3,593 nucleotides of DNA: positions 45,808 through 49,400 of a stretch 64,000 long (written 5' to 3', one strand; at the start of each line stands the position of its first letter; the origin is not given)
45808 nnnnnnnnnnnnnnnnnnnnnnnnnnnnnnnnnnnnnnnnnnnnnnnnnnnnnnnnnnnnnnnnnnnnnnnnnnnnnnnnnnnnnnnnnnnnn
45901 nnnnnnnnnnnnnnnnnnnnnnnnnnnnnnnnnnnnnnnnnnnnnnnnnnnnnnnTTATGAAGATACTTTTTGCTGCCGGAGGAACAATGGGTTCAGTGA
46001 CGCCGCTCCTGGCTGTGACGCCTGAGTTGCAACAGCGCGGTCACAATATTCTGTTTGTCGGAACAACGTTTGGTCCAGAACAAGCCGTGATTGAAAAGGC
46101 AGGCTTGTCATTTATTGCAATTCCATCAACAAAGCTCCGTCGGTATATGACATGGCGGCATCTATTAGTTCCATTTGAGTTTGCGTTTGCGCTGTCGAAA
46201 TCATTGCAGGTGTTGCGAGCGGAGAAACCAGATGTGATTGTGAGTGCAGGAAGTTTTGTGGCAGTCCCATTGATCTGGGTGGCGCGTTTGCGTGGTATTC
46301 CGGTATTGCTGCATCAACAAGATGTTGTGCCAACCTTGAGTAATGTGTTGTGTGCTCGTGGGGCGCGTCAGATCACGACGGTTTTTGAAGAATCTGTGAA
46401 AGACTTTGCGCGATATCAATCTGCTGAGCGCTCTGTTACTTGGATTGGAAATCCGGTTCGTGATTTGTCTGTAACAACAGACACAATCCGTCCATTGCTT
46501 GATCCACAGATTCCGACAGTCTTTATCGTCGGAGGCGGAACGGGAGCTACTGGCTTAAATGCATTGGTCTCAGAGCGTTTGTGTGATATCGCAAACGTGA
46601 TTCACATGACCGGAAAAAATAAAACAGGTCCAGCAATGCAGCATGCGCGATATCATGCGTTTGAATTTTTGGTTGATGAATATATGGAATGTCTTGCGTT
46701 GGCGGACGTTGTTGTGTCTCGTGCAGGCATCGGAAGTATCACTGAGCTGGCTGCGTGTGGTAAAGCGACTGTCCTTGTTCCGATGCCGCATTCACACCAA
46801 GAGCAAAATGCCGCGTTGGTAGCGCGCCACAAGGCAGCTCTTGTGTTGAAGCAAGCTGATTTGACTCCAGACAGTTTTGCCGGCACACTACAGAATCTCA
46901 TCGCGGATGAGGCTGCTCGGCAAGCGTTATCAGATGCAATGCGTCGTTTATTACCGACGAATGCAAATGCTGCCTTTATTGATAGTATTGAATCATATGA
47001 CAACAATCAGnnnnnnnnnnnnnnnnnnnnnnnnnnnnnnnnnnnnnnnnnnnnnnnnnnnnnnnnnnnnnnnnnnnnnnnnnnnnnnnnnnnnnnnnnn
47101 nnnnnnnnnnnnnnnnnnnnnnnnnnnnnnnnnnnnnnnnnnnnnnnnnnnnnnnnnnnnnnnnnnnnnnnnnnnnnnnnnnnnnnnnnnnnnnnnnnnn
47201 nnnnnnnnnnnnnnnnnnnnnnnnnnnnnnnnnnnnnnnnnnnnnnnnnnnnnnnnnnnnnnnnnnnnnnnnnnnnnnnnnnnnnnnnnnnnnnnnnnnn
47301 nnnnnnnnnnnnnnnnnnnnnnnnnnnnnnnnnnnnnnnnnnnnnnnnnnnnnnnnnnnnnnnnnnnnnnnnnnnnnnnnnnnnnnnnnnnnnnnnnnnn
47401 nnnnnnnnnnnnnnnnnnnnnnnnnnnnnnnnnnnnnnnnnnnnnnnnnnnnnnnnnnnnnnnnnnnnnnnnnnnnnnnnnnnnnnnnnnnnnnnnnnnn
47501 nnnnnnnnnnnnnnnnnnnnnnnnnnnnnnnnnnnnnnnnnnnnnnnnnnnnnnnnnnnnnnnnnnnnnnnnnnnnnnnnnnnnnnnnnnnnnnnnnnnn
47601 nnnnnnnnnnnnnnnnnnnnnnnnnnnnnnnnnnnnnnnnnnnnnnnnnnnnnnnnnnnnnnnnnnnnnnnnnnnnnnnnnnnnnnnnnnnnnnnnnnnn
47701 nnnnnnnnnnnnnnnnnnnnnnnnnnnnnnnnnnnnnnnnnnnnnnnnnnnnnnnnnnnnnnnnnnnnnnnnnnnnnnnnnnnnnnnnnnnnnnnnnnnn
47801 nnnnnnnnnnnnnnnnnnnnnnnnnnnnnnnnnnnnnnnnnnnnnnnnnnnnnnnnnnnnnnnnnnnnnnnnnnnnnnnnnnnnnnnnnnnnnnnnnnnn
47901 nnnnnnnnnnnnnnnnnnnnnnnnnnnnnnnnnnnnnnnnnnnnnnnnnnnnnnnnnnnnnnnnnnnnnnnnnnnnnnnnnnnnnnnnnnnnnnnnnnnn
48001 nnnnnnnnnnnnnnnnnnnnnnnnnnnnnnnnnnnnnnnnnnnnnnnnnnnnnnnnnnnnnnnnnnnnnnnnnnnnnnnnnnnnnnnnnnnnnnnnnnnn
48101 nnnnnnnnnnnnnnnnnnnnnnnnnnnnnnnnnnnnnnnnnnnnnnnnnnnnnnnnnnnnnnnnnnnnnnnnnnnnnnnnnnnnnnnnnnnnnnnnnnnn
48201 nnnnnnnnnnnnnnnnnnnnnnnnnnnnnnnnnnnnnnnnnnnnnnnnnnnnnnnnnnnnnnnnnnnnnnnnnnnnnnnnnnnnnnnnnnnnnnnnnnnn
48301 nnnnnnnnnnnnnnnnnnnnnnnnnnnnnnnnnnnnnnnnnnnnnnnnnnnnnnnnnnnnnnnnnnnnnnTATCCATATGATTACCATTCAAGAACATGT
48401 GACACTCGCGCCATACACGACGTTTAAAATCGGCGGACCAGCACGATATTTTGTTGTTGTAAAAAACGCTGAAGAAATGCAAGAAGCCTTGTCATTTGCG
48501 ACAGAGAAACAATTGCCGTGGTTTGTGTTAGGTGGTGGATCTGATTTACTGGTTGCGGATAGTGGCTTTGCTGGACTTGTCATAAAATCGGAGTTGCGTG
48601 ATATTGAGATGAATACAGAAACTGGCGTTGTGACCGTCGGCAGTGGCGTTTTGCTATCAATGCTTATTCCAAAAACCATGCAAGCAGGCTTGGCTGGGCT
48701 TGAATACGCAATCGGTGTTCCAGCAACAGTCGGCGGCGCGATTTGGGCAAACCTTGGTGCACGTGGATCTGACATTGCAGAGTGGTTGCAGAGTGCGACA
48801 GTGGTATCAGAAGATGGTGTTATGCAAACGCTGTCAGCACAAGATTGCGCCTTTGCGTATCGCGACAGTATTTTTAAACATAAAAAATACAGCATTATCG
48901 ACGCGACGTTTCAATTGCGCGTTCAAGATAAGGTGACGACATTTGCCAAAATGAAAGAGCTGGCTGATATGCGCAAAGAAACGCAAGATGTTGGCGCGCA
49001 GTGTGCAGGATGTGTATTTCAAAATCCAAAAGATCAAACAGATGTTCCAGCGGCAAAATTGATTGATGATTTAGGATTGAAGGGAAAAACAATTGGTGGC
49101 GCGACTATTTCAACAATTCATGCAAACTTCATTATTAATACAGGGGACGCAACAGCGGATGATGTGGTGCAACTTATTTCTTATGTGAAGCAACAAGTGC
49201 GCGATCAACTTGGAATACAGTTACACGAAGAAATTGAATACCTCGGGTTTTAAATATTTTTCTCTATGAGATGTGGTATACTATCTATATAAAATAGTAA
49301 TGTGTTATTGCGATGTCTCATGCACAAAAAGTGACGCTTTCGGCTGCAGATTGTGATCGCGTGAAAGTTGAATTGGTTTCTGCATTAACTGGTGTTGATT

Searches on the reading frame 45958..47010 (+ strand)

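Call 22: search_protein_families(library=pfam, proteins=[window:45958-47010:+], max_evalue=0.00001)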
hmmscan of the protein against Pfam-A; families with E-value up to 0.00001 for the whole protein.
window:45958-47010:+ (351 aa): 3 families
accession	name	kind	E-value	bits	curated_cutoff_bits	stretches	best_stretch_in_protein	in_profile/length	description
PF03033.26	Glyco_transf_28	-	5.3e-27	95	26.2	1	3-139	1-137/139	Glycosyltransferase family 28 N-terminal domain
PF04101.22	Glyco_tran_28_C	-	9.6e-26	91.2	22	1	187-327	1-153/166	Glycosyltransferase family 28 C-terminal domain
PF13579.12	Glyco_trans_4_4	-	3.5e-08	34.4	29.7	1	20-126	10-107/158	Glycosyl transferase 4-like domain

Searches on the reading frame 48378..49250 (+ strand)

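Call 22: search_protein_families(library=pfam, proteins=[window:48378-49250:+], max_evalue=0.00001)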
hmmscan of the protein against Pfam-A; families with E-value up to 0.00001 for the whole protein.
window:48378-49250:+ (291 aa): 2 families
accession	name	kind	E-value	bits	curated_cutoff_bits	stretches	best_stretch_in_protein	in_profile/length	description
PF02873.21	MurB_C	-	4.4e-32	110.6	27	1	190-288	4-98/99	UDP-N-acetylenolpyruvoylglucosamine reductase, C-terminal domain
PF01565.28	FAD_binding_4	-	8e-23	81.1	26.4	1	23-152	2-138/139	FAD binding domain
